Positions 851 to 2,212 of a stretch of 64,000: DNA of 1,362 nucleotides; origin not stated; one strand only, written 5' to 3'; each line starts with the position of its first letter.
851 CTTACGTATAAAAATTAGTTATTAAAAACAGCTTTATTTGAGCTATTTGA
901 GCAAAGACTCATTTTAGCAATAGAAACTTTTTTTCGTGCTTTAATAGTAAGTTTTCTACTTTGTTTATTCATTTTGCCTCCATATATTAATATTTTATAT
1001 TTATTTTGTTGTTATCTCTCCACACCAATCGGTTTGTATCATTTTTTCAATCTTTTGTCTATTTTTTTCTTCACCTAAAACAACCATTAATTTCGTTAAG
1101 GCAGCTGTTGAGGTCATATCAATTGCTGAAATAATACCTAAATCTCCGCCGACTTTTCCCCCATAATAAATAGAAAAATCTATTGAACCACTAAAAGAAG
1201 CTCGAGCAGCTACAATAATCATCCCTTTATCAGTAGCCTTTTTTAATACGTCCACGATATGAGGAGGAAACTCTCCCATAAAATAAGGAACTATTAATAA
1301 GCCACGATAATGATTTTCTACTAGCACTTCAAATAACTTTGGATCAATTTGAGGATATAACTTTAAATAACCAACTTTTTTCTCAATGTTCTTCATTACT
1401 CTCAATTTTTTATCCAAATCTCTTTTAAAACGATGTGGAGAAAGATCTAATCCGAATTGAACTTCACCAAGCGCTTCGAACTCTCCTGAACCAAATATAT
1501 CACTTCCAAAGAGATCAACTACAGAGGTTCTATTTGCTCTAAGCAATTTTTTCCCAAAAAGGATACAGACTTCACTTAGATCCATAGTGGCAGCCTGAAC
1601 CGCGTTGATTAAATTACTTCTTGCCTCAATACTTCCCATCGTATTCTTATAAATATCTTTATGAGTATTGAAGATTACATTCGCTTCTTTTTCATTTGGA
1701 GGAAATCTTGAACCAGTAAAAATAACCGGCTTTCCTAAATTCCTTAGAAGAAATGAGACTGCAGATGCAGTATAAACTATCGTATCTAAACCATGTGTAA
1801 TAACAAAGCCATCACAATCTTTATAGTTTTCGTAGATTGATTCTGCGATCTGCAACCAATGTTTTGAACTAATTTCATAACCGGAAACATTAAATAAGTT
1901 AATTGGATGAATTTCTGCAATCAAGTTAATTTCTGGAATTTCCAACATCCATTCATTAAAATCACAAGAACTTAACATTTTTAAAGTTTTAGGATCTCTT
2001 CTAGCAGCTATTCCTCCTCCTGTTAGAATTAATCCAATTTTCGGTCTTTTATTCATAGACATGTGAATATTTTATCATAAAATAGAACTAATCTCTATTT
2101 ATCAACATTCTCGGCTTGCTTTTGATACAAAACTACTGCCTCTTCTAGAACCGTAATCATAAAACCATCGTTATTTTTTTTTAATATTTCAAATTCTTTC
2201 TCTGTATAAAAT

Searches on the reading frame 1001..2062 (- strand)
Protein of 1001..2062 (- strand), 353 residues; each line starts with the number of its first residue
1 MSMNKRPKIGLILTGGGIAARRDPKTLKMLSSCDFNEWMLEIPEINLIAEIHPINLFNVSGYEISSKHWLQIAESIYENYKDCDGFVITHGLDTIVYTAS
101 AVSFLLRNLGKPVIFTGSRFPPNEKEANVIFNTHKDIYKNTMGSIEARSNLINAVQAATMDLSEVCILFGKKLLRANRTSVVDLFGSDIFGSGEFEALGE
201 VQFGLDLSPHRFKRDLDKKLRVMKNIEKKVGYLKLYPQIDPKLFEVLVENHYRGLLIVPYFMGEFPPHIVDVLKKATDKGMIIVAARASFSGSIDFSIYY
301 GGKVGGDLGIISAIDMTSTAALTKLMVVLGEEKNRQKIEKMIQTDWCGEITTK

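Call 6: search_protein_families(library=pfam, proteins=[window:1004-2062:-], max_evalue=0.1)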
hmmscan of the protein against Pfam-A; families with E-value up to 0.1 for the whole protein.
window:1004-2062:- (353 aa): 2 families
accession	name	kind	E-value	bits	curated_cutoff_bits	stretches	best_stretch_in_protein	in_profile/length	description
PF00710.25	Asparaginase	-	7e-42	143.6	22.5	2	8-133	1-127/193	Asparaginase, N-terminal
PF17763.6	Asparaginase_C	-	5.4e-23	81.6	34.6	1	229-341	1-113/114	Glutaminase/Asparaginase C-terminal domain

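Call 7: search_protein_families(library=ncbifam, proteins=[window:1004-2062:-], max_evalue=0.1)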
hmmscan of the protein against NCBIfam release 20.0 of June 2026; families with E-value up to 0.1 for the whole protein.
window:1004-2062:- (353 aa): 6 families
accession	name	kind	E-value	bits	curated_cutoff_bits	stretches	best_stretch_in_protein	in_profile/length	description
TIGR00519.1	asnASE_I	subfamily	3.1e-63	213.8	260.5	1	7-351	2-336/337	type I asparaginase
NF006998.0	PRK09461.1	equivalog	9.6e-54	182.9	376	1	59-352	58-336/337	asparaginase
TIGR02153.1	gatD_arch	equivalog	2.6e-52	177.9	324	2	144-352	183-401/405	Glu-tRNA(Gln) amidotransferase subunit GatD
NF003217.0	PRK04183.1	equivalog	1.9e-50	171.7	310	2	144-352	195-413/420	Glu-tRNA(Gln) amidotransferase subunit GatD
TIGR00520.1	asnASE_II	subfamily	2.7e-23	82.4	314.3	1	5-342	23-349/352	type II asparaginase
NF008304.0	PRK11096.1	equivalog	6.3e-23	80.9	506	1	5-343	22-346/348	L-asparaginase 2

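Call 8: find_encoding_contigs(protein=window:1001-2062:-, flank=10000, max_places=6)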
Protein window:1001-2062:- (353 aa): 24 contigs read that carry it; 6 places shown.
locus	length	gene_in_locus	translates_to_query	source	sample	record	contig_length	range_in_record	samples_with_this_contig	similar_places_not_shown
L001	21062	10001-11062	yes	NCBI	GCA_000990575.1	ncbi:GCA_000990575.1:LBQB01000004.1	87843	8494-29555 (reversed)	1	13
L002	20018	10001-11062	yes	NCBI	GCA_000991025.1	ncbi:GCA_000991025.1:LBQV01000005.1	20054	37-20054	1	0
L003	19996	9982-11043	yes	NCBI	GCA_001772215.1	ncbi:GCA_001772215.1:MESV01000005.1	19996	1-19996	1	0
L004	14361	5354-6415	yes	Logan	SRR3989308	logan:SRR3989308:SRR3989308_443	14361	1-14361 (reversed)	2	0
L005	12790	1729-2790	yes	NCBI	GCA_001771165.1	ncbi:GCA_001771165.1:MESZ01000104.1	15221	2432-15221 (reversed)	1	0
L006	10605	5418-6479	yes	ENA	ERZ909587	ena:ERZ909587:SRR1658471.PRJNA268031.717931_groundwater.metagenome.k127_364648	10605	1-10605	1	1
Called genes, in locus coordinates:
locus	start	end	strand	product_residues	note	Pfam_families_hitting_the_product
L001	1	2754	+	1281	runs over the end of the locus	PF03816:LytR_cpsA_psr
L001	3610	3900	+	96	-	-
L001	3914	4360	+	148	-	-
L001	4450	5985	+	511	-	PF13541:ChlI, PF00158:Sigma54_activat (faint), PF01078:Mg_chelatase, PF07728:AAA_5 (weak), PF00493:MCM (weak), PF13335:Mg_chelatase_C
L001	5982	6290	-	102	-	-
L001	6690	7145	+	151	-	PF14584:DUF4446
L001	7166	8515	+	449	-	PF11258:DUF3048, PF17479:DUF3048_C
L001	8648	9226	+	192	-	-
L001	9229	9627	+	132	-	PF05168:HEPN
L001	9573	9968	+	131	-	PF01909:NTP_transf_2, PF18765:Polbeta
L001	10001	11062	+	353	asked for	PF00710:Asparaginase, PF17763:Asparaginase_C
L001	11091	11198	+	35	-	-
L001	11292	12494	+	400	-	PF04055:Radical_SAM, PF13186:SPASM (weak)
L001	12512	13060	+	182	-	-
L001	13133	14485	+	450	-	PF21760:SecD_1st, PF22599:SecDF_P1_head, PF00873:ACR_tran, PF02355:SecD_SecF_C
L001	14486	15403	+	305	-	PF02355:SecD_SecF_C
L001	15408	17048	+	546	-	PF01368:DHH, PF02272:DHHA1, PF17768:RecJ_OB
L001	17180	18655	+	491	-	PF13328:HD_4, PF01966:HD, PF04607:RelA_SpoT, PF02824:TGS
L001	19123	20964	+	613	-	PF01336:tRNA_anti-codon, PF00152:tRNA-synt_2, PF04073:tRNA_edit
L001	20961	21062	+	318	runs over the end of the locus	PF00768:Peptidase_S11, PF13354:Beta-lactamase2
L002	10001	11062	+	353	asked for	PF00710:Asparaginase, PF17763:Asparaginase_C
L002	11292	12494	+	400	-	PF04055:Radical_SAM, PF13186:SPASM (weak)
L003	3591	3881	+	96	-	-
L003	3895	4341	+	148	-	-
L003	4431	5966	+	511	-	PF13541:ChlI, PF00158:Sigma54_activat (faint), PF01078:Mg_chelatase, PF07728:AAA_5 (weak), PF00493:MCM (weak), PF13335:Mg_chelatase_C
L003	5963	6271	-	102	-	-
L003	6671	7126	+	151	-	PF14584:DUF4446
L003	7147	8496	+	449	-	PF11258:DUF3048, PF17479:DUF3048_C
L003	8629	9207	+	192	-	-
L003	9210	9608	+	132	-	PF05168:HEPN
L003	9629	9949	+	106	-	PF01909:NTP_transf_2, PF18765:Polbeta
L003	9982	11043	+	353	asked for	PF00710:Asparaginase, PF17763:Asparaginase_C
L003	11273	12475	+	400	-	PF04055:Radical_SAM, PF13186:SPASM (weak)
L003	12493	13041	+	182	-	-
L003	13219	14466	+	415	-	PF21760:SecD_1st, PF22599:SecDF_P1_head, PF00873:ACR_tran, PF02355:SecD_SecF_C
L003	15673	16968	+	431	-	PF01368:DHH, PF02272:DHHA1, PF17768:RecJ_OB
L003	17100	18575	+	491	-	PF13328:HD_4, PF01966:HD, PF04607:RelA_SpoT, PF02824:TGS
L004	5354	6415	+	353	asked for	PF00710:Asparaginase, PF17763:Asparaginase_C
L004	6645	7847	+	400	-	PF04055:Radical_SAM, PF13186:SPASM (weak)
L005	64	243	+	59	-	PF17479:DUF3048_C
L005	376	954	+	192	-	-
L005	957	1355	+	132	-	PF05168:HEPN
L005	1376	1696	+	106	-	PF01909:NTP_transf_2, PF18765:Polbeta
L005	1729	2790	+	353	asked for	PF00710:Asparaginase, PF17763:Asparaginase_C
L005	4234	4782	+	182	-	-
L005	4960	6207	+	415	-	PF21760:SecD_1st, PF22599:SecDF_P1_head, PF00873:ACR_tran, PF02355:SecD_SecF_C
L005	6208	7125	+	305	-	PF02355:SecD_SecF_C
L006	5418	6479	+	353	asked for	PF00710:Asparaginase, PF17763:Asparaginase_C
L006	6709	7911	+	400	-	PF04055:Radical_SAM, PF13186:SPASM (weak)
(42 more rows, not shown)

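Call 12: find_homologous_proteins(query=L001:11292-12491:+, max_evalue=1e-10)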
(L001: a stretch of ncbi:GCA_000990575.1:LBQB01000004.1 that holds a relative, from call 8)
Query L001:11292-12491:+ (400 aa): 13 proteins with E <= 1e-10 among 3387 candidates.
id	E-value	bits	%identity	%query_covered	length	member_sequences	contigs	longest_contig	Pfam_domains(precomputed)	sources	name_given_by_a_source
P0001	2.8e-240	815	100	91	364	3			PF13186.12,PF04055.28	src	-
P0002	1.1e-146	507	54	100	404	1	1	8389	PF13186.12,PF04055.28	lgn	-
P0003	9.8e-146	504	58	98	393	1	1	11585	PF13186.12,PF04055.28,PF13353.12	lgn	-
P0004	1.4e-134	467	52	99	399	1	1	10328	PF13186.12,PF04055.28,PF13353.12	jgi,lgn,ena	-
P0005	9.7e-124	431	49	97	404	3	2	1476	PF13186.12,PF04055.28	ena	-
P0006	1.9e-122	427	48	99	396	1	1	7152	PF04055.28,PF13353.12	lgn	-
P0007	3.6e-22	97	28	66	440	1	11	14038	PF13186.12,PF04055.28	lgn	-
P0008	6.0e-20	90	30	73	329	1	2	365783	PF13186.12,PF04055.28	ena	-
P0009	7.7e-20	89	25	83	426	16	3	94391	PF13186.12,PF04055.28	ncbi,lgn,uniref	ncbi:radical SAM/SPASM domain-containing protein [Enterococcus durans]|uniref:radical SAM/SPASM doma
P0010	5.8e-17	80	26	82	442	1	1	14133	PF13186.12,PF04055.28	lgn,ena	-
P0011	1.4e-15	75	27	65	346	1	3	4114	PF13186.12,PF04055.28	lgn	-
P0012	2.8e-15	74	27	67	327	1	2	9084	PF13186.12,PF04055.28,PF13353.12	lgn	-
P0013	8.9e-14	69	30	62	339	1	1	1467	PF04055.28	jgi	jgi:radical SAM protein with 4Fe4S-binding SPASM domain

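Call 13: search_protein_families(library=pfam, proteins=[L001:11292-12491:+, L001:12512-13057:+], max_evalue=10)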
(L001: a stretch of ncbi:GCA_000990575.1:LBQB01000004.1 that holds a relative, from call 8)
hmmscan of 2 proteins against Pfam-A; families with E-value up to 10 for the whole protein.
L001:11292-12491:+ (400 aa): 5 families
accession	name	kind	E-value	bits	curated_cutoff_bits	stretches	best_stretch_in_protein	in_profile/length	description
PF04055.27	Radical_SAM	-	1.9e-20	74.1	29.5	1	73-234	2-166/166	Radical SAM superfamily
PF13186.11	SPASM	-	1.6e-06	28.7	21.5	1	295-352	1-66/67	Iron-sulfur cluster-binding domain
PF13353.11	Fer4_12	-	3.8e-05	24.4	22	1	76-166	13-107/137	4Fe-4S single cluster domain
PF20620.4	DUF6805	-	0.058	14.1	27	1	206-261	67-123/133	Family of unknown function (DUF6805)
PF02318.22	FYVE_2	-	0.21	12.2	27.2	1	337-369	62-94/118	FYVE-type zinc finger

L001:12512-13057:+ (182 aa): 1 family
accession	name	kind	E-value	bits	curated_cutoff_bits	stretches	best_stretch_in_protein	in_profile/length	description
PF24074.1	DUF7366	-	0.052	14.2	27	1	134-178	7-50/78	Domain of unknown function (DUF7366)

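Call 14: find_encoding_contigs(protein=P0002, flank=6000, max_places=2)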
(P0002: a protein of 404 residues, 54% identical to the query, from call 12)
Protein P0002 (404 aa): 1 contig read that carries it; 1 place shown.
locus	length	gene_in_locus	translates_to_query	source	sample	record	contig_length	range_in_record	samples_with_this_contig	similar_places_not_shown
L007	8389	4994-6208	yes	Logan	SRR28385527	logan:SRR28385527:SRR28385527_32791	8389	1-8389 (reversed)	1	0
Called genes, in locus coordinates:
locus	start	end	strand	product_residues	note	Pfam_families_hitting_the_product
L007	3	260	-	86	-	?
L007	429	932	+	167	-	PF14584:DUF4446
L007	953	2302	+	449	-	PF11258:DUF3048, PF17479:DUF3048_C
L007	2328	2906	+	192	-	-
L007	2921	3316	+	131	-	PF05168:HEPN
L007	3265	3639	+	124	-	PF01909:NTP_transf_2 (weak), PF18765:Polbeta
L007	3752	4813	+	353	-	PF00710:Asparaginase, PF17763:Asparaginase_C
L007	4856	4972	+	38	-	-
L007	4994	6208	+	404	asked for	PF04055:Radical_SAM, PF13186:SPASM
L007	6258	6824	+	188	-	-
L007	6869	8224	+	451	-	PF07549:Sec_GG (faint), PF21760:SecD_1st, PF22599:SecDF_P1_head, PF00873:ACR_tran (weak), PF02355:SecD_SecF_C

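Call 15: find_encoding_contigs(protein=P0003, flank=6000, max_places=2)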
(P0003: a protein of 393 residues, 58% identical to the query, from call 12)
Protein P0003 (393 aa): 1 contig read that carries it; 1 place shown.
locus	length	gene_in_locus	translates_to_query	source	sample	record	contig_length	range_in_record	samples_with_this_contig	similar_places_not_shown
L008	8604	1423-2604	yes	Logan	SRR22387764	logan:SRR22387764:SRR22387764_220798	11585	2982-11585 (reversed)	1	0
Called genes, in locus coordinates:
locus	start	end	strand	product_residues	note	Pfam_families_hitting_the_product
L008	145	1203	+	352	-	PF00710:Asparaginase, PF17763:Asparaginase_C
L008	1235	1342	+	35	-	-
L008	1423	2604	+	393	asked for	PF13353:Fer4_12 (weak), PF04055:Radical_SAM, PF13186:SPASM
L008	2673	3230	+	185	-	-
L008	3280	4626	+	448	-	PF21760:SecD_1st, PF22599:SecDF_P1_head, PF00873:ACR_tran (weak), PF02355:SecD_SecF_C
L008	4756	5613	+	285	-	PF02355:SecD_SecF_C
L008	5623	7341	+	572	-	PF01368:DHH, PF02272:DHHA1, PF17768:RecJ_OB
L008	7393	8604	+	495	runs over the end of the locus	PF13328:HD_4, PF01966:HD, PF04607:RelA_SpoT, PF02824:TGS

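Call 16: find_encoding_contigs(protein=P0004, flank=6000, max_places=2)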
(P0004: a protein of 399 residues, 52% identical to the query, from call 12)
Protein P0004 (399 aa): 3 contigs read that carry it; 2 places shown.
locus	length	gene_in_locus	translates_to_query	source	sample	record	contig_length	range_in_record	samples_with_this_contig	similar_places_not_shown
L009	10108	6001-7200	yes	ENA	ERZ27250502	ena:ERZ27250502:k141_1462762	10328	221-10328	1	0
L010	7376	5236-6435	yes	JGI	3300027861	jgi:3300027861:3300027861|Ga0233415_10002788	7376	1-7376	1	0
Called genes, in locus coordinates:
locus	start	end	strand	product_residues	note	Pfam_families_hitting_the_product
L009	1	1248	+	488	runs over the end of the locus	?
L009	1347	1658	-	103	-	-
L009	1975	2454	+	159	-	PF14584:DUF4446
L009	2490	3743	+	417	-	PF11258:DUF3048, PF17479:DUF3048_C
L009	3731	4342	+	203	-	-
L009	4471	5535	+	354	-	PF00710:Asparaginase, PF17763:Asparaginase_C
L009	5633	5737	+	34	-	-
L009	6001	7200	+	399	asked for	PF04055:Radical_SAM, PF13353:Fer4_12 (weak), PF13186:SPASM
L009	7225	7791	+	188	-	-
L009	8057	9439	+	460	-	PF21760:SecD_1st, PF22599:SecDF_P1_head, PF02355:SecD_SecF_C, PF00873:ACR_tran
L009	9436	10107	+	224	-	?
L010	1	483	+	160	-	?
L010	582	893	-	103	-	-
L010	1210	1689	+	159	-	PF14584:DUF4446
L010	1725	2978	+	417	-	PF11258:DUF3048, PF17479:DUF3048_C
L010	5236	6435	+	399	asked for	PF04055:Radical_SAM, PF13353:Fer4_12 (weak), PF13186:SPASM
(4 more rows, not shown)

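Call 17: find_encoding_contigs(protein=P0006, flank=6000, max_places=2)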
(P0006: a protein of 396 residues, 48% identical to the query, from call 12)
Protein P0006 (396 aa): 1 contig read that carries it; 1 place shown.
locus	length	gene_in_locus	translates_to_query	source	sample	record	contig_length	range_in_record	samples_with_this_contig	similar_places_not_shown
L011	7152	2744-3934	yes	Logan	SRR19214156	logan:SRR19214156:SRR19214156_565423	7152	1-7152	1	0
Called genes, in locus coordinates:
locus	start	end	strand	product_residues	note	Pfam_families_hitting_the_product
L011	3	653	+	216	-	?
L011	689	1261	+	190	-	-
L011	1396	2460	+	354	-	PF00710:Asparaginase, PF17763:Asparaginase_C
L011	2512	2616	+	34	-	-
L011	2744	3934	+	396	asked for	PF04055:Radical_SAM, PF13353:Fer4_12 (weak)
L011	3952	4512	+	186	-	-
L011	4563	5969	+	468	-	PF21760:SecD_1st, PF22599:SecDF_P1_head, PF00873:ACR_tran (weak), PF02355:SecD_SecF_C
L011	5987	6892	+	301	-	PF07549:Sec_GG (weak), PF02355:SecD_SecF_C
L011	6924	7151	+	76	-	?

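Call 22: search_solved_structures(query=A1, max_evalue=0.01, show_alignments=3)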
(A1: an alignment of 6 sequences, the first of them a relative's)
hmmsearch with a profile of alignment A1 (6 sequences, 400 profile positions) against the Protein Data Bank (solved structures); distinct sequences matched with E-value up to 0.01: 7.
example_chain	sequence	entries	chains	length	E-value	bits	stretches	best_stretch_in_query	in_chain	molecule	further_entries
6efn_A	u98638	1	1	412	4.5e-12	49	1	70-232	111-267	Sporulation killing factor maturation protein SkfB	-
9dfn_A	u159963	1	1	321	3.4e-07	32.9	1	69-232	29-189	Radical SAM core domain-containing protein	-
5wgg_A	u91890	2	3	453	1.2e-05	27.8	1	292-363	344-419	Radical SAM domain protein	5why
7n7h_A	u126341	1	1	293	0.00037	22.9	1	69-158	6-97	VIPERIN-LIKE ENZYME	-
2fb2_A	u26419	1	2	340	0.0044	19.4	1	75-247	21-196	Molybdenum cofactor biosynthesis protein A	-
6c8v_A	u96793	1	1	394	0.0051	19.2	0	74-354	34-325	Coenzyme PQQ synthesis protein E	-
1tv7_A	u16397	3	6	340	0.0055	19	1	75-247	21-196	Molybdenum cofactor biosynthesis protein A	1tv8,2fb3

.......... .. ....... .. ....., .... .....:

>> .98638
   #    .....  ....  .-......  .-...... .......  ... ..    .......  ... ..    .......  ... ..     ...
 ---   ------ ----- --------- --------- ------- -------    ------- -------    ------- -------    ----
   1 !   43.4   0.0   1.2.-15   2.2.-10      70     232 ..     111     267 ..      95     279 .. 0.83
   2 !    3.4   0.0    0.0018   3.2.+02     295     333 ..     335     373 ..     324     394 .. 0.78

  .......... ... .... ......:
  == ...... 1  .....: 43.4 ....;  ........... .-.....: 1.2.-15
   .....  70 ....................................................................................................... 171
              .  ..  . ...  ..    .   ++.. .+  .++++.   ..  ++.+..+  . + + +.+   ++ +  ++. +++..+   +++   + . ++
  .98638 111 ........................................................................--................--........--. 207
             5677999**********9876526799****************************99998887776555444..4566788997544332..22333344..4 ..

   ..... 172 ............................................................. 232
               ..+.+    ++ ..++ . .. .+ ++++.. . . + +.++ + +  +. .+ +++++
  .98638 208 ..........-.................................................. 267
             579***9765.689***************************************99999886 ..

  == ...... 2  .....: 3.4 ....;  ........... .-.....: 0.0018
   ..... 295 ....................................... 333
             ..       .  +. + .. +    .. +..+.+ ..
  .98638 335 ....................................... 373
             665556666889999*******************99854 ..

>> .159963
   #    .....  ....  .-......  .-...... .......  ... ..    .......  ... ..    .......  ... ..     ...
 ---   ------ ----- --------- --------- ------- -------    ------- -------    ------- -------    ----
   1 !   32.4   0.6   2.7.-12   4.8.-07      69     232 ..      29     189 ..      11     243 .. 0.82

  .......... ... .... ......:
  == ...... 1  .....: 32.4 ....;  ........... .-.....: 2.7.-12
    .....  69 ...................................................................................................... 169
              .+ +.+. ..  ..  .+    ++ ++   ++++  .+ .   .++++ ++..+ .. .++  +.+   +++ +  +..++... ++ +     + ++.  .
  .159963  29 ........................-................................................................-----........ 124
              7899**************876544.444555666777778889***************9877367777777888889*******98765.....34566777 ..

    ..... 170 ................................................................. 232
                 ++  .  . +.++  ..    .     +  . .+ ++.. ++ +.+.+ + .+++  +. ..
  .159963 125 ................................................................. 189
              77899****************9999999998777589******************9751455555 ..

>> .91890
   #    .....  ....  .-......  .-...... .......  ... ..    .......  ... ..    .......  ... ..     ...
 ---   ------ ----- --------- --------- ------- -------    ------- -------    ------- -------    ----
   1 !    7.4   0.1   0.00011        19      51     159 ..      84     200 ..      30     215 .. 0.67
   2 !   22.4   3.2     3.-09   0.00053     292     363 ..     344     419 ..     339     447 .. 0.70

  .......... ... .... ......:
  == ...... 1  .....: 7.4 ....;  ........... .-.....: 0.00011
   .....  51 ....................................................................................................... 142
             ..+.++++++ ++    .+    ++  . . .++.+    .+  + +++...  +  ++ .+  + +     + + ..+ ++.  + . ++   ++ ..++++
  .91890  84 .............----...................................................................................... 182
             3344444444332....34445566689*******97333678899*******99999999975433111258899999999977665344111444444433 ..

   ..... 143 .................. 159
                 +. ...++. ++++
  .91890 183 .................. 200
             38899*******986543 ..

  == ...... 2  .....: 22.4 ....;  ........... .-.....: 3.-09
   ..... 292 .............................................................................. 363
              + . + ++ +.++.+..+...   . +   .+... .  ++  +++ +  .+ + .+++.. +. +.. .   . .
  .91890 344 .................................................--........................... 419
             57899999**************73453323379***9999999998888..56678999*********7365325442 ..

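Call 28: find_related_loci(query=A1, collection=genome_contigs, flank=4000)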
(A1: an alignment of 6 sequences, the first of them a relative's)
Query A1 (400 aa) in genome_contigs; peptide patterns used: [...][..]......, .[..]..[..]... (x = any residue, [..] = any of these).
65 stretches matched a pattern, but none encodes a relative of the query by tblastn (E <= 1e-3).

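Call 29: find_related_loci(query=A1, collection=metagenome_contigs, flank=4000)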
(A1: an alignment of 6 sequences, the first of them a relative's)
Query A1 (400 aa) in metagenome_contigs; peptide patterns used: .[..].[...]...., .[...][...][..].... (x = any residue, [..] = any of these).
208 stretches matched a pattern; 98 encode a relative of the query (tblastn E <= 1e-3); the best 80 are kept; 80 distinct loci.
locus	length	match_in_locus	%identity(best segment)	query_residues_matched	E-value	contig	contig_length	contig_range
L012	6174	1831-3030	100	1-400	0e+0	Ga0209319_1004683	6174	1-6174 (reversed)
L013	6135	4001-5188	52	4-399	7e-140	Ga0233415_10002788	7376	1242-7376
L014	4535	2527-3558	26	55-362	4e-25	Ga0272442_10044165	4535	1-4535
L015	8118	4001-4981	25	70-362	3e-24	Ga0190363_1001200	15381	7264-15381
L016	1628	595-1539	26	72-364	2e-24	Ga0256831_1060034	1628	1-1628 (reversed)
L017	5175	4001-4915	26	72-360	7e-24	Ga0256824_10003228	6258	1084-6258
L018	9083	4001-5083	25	45-362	1e-23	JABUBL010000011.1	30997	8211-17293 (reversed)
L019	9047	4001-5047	26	53-362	1e-23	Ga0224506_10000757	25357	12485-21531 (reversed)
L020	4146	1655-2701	24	53-362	2e-23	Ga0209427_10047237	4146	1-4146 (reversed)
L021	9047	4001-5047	24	53-362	2e-23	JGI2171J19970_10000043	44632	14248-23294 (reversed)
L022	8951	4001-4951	24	51-329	8e-23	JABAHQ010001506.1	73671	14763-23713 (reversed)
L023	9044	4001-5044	25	54-362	3e-22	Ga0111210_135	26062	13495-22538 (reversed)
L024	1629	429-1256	28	72-331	4e-22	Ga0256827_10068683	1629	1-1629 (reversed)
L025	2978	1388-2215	27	72-331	1e-21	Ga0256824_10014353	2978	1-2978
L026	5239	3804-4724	26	70-360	3e-21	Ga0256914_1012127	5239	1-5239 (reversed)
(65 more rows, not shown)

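Call 35: list_cluster_members(proteins=[L001:11292-12491:+, window:868-972:-, L001:12512-13057:+, window:1004-2062:-])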
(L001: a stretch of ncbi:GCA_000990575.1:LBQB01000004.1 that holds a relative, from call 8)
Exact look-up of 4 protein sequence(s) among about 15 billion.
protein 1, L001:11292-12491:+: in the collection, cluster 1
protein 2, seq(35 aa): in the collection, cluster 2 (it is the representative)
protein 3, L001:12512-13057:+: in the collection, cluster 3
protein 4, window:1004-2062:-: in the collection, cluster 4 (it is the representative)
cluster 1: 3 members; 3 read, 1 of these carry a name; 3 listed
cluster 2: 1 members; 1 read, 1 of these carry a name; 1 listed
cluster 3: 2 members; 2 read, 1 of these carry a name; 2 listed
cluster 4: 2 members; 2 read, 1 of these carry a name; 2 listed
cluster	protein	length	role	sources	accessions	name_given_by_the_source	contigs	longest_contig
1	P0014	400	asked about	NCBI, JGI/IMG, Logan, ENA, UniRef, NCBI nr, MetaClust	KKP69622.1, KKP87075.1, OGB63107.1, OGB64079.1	hypothetical protein A2X44_03650 [candidate division CPR3 bacterium GWF2_35_18] | Radical SAM core domain-containing protein n=1 Tax=candidate division CPR3 bacterium ... | MAG: hypothetical protein UR67_C0004G0019 [candidate division CPR3 bacterium ...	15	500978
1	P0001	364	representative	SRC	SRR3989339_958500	-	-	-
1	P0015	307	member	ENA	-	-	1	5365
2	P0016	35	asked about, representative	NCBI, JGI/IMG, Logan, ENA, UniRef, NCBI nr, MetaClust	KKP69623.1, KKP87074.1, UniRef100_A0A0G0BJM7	MAG: hypothetical protein UR87_C0005G0013 [candidate division CPR3 bacterium ... | Uncharacterized protein n=1 Tax=candidate division CPR3 bacterium GW2011_GWF2_35_18 ... | MAG: hypothetical protein UR67_C0004G0020 [candidate division CPR3 bacterium ...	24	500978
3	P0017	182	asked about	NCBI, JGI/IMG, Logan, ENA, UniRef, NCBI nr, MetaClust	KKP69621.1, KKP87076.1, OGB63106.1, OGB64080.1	hypothetical protein A2X44_03645 [candidate division CPR3 bacterium GWF2_35_18] | Ribbon-helix-helix protein CopG domain-containing protein n=1 Tax=candidate division CPR3 ... | MAG: hypothetical protein UR67_C0004G0018 [candidate division CPR3 bacterium ...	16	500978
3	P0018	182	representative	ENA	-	-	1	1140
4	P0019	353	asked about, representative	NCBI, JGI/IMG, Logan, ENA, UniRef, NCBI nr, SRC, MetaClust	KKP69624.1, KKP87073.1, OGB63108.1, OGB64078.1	hypothetical protein A2X44_03655 [candidate division CPR3 bacterium GWF2_35_18] | Asparaginase n=1 Tax=candidate division CPR3 bacterium GW2011_GWF2_35_18 TaxID=1618350 ... | MAG: hypothetical protein UR67_C0004G0021 [candidate division CPR3 bacterium ...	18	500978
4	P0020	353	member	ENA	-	-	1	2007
